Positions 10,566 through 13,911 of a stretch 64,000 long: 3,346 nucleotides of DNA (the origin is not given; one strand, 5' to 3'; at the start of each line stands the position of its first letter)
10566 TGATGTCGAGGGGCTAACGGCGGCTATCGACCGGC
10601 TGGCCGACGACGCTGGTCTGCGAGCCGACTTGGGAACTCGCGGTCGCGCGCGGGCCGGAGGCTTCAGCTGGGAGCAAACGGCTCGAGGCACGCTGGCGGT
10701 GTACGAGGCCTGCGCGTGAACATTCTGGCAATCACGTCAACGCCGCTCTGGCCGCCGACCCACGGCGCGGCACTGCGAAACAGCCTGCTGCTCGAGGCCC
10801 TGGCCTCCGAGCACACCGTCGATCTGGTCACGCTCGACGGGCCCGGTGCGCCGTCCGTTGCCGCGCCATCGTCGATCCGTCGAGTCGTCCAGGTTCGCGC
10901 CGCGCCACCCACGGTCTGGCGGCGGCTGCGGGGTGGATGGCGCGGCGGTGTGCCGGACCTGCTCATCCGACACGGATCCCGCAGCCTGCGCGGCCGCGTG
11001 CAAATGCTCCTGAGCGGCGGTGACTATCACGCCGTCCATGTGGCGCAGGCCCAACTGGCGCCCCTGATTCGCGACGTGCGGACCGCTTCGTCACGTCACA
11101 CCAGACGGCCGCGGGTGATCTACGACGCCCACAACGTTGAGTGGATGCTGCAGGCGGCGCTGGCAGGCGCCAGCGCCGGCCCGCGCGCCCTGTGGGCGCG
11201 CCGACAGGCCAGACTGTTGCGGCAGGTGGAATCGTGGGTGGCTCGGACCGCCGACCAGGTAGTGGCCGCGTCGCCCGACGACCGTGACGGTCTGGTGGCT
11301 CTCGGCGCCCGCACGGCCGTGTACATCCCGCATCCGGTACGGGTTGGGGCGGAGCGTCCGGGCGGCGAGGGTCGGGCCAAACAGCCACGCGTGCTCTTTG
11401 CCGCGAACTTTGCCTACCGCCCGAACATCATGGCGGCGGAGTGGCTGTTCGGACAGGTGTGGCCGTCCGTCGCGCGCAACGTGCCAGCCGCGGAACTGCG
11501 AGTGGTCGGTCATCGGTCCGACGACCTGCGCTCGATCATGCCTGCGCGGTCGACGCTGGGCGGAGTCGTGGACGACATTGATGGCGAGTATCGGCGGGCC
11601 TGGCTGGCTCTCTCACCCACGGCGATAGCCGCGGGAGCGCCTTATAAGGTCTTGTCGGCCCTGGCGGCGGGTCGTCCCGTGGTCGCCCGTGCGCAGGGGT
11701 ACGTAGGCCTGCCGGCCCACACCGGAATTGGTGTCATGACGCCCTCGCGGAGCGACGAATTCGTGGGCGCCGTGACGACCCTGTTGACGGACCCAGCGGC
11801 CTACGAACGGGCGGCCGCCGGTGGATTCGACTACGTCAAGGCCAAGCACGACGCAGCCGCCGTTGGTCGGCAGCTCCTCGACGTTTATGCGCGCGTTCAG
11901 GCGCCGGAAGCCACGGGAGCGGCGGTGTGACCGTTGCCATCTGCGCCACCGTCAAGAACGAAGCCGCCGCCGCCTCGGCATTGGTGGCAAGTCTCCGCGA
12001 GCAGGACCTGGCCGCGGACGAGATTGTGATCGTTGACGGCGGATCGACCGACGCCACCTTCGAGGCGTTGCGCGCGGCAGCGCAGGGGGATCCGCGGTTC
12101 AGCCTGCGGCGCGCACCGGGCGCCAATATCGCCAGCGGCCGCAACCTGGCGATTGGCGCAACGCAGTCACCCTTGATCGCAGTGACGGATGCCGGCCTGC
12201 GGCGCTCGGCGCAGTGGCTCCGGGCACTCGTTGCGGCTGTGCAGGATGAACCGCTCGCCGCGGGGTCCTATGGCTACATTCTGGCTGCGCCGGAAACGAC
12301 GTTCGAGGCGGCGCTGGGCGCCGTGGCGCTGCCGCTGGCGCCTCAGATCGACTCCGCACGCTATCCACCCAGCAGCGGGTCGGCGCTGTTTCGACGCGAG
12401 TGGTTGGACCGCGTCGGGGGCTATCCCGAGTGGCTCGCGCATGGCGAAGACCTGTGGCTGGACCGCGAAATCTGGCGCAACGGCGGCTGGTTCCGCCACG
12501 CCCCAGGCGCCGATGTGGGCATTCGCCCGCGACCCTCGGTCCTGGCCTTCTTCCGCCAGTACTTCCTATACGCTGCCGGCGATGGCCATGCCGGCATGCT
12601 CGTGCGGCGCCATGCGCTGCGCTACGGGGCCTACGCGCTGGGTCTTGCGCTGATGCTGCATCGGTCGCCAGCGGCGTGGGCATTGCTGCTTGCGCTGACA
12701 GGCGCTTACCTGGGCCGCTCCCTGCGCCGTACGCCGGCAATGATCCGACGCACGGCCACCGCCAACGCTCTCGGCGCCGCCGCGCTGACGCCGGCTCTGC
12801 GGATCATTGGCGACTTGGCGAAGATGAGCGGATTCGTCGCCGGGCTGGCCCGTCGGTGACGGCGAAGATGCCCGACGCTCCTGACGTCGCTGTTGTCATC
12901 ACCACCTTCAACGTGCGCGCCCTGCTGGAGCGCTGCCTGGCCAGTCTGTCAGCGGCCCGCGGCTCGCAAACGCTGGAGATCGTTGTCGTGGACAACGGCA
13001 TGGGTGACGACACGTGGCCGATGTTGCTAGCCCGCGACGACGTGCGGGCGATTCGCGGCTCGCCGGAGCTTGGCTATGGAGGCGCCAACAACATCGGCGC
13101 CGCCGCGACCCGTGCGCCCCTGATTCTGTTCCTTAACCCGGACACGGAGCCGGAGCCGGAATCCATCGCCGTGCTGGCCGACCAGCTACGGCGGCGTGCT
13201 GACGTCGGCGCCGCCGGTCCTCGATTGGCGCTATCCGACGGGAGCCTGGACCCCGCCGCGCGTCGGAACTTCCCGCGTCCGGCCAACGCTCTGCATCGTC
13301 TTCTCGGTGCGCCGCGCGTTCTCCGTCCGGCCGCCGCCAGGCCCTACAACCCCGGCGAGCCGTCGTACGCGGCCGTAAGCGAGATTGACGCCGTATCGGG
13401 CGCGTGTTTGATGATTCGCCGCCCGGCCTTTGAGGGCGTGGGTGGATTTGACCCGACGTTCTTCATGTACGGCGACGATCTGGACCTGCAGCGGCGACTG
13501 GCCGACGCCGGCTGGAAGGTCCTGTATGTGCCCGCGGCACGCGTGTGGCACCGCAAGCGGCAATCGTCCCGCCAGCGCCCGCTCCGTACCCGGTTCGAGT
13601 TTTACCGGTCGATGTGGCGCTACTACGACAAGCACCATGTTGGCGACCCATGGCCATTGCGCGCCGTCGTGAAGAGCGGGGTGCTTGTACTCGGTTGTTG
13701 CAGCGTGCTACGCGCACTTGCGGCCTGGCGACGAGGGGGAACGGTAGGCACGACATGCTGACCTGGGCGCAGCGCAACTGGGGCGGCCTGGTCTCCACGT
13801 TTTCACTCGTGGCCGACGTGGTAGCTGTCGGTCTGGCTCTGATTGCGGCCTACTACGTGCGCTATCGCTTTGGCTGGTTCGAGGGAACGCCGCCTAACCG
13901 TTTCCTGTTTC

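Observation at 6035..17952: Compact glycan-assembly locus resembling a protein O-glycosylation (S-layer-glycosylation-like) system, directly followed by a giant NHL-repeat lipoprotein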

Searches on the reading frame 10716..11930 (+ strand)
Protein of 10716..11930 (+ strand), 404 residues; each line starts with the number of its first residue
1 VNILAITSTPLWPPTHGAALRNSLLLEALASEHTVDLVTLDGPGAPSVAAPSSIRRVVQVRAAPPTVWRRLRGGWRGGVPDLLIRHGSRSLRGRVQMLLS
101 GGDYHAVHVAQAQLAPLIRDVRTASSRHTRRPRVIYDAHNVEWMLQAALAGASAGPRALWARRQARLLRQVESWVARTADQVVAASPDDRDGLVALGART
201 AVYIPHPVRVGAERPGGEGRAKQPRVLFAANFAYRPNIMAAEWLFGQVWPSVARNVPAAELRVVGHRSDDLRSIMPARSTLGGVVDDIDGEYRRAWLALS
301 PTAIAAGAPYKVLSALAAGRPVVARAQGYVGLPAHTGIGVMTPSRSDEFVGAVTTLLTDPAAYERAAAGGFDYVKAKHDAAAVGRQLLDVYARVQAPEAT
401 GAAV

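Call 4: search_protein_families(library=pfam, proteins=[window:10716-11930:+], max_evalue=0.01)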
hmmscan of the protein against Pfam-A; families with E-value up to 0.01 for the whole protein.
window:10716-11930:+ (404 aa): 5 families
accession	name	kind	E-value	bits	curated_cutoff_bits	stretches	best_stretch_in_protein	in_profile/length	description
PF13692.12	Glyco_trans_1_4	-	2.6e-14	54.1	27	1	224-359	2-142/142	Glycosyl transferases group 1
PF13579.12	Glyco_trans_4_4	-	2e-07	31.9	29.7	1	17-201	2-150/158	Glycosyl transferase 4-like domain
PF13439.12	Glyco_transf_4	-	2.8e-06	27.9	28.5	1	24-208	10-166/170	Glycosyltransferase Family 4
PF13524.12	Glyco_trans_1_2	-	0.00042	20.7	25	1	305-389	60-144/144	Glycosyl transferase-like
PF00534.26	Glycos_transf_1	-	0.0018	18.3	26.4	1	281-366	78-165/172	Glycosyl transferases group 1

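Call 18: search_protein_families(library=ncbifam, proteins=[window:10716-11930:+], max_evalue=0.001)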
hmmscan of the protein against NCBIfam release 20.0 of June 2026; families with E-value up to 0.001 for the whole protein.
window:10716-11930:+ (404 aa): 2 families
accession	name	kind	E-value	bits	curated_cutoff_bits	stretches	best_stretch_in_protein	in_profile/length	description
TIGR03087.1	stp1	hypoth_equivalog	2.8e-28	99.2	316.65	1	12-379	10-382/397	TIGR03087 family PEP-CTERM/XrtA system glycosyltransferase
TIGR04063.1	stp3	hypoth_equivalog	0.00048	19.1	442.05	0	308-394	307-395/397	TIGR04063 family PEP-CTERM/XrtA system glycosyltransferase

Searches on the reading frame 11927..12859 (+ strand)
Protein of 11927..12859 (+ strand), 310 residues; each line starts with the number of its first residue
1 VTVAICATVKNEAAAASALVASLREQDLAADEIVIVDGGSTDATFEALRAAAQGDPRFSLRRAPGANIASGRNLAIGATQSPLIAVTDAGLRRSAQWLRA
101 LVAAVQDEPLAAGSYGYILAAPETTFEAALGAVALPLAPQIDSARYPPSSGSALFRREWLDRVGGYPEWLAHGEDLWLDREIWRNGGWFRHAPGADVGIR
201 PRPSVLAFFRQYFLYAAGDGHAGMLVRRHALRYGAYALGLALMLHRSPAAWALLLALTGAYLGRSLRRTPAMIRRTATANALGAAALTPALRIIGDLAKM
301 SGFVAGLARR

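Call 4: search_protein_families(library=pfam, proteins=[window:11927-12859:+], max_evalue=0.01)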
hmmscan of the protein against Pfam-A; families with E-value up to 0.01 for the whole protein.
window:11927-12859:+ (310 aa): 4 families
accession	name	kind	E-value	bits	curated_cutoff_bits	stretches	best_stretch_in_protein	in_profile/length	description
PF00535.33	Glycos_transf_2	-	4.7e-16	59.6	23.3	1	5-117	2-117/168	Glycosyl transferase family 2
PF13632.12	Glyco_trans_2_3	-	1e-06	29.2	27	1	147-260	71-179/198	Glycosyl transferase family group 2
PF13641.12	Glyco_tranf_2_3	-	0.0053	17.2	27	0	3-211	5-223/230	Glycosyltransferase like family 2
PF13506.12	Glyco_transf_21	-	0.0057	16.6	21.7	0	78-193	28-148/174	Glycosyl transferase family 21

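Call 18: search_protein_families(library=ncbifam, proteins=[window:11927-12859:+], max_evalue=0.001)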
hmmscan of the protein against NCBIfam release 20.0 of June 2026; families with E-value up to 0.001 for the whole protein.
window:11927-12859:+ (310 aa): 10 families
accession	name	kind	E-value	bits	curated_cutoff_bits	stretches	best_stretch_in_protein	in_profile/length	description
TIGR03965.1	mycofact_glyco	equivalog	1.5e-20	73.5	280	1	2-274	75-335/467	mycofactocin biosynthesis glycosyltransferase MftF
NF041875.1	EPS_EpsD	equivalog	1e-09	38.3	370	1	10-222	8-230/325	exopolysaccharide biosynthesis glycosyltransferase EpsD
TIGR04283.1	glyco_like_mftF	equivalog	6.4e-08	32.5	182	1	5-188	3-175/221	TIGR04283 family arsenosugar biosynthesis glycosyltransferase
NF045692.1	OglycostaseCruG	equivalog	1.1e-06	27.8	600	1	2-62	42-102/386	2'-O-glycosyltransferase CruG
NF007482.0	PRK10073.1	equivalog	1.6e-06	27.4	423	1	3-90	8-95/334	glycosyltransferase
NF047683.1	TeichurnBiosyTuaG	equivalog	7.4e-06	25.8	400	1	3-99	8-105/252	teichuronic acid biosynthesis protein TuaG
NF038302.1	EPS_HpsE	equivalog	6.2e-05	22.1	300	1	1-124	3-130/307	hormogonium polysaccharide biosynthesis glycosyltransferase HpsE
TIGR03469.1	HpnB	hypoth_equivalog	0.00016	20.8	379.25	0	3-115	46-170/386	hopene-associated glycosyltransferase HpnB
NF010496.0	PRK13915.1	equivalog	0.00041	19.5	262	1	2-54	32-85/307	glucosyl-3-phosphoglycerate synthase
TIGR03937.1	PgaC_IcaA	equivalog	0.00073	18.6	422.3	0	3-89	47-134/407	poly-beta-1,6-N-acetyl-D-glucosamine synthase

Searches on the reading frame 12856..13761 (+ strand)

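Call 18: search_protein_families(library=ncbifam, proteins=[window:12856-13761:+], max_evalue=0.001)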
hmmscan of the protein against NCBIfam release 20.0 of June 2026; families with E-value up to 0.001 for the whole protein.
window:12856-13761:+ (301 aa): 10 families
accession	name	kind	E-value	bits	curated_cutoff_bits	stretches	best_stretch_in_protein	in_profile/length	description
TIGR03965.1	mycofact_glyco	equivalog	1.6e-28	99.8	280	1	4-269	69-315/467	mycofactocin biosynthesis glycosyltransferase MftF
NF041875.1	EPS_EpsD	equivalog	1.5e-19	70.6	370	2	11-117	1-110/325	exopolysaccharide biosynthesis glycosyltransferase EpsD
TIGR04283.1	glyco_like_mftF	equivalog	5e-14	52.4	182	1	12-115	2-101/221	TIGR04283 family arsenosugar biosynthesis glycosyltransferase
TIGR03937.1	PgaC_IcaA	equivalog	4.5e-10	39.1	422.3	1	175-231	195-249/407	poly-beta-1,6-N-acetyl-D-glucosamine synthase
NF045692.1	OglycostaseCruG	equivalog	6.1e-08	32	600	1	180-230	203-253/386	2'-O-glycosyltransferase CruG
NF038302.1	EPS_HpsE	equivalog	3.8e-07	29.4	300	0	10-123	2-123/307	hormogonium polysaccharide biosynthesis glycosyltransferase HpsE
TIGR04242.1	nodulat_NodC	equivalog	0.00013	21.1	550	0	7-121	46-165/395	chitooligosaccharide synthase NodC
NF050113.1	gal_furan_GlfT1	equivalog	0.00017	21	330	0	12-81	2-71/290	galactofuranosyltransferase GlfT1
TIGR01556.1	rhamnosyltran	subfamily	0.00018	20.8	200.55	0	28-124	10-112/281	rhamnosyltransferase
NF007482.0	PRK10073.1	equivalog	0.00022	20.3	423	1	5-55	2-51/334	glycosyltransferase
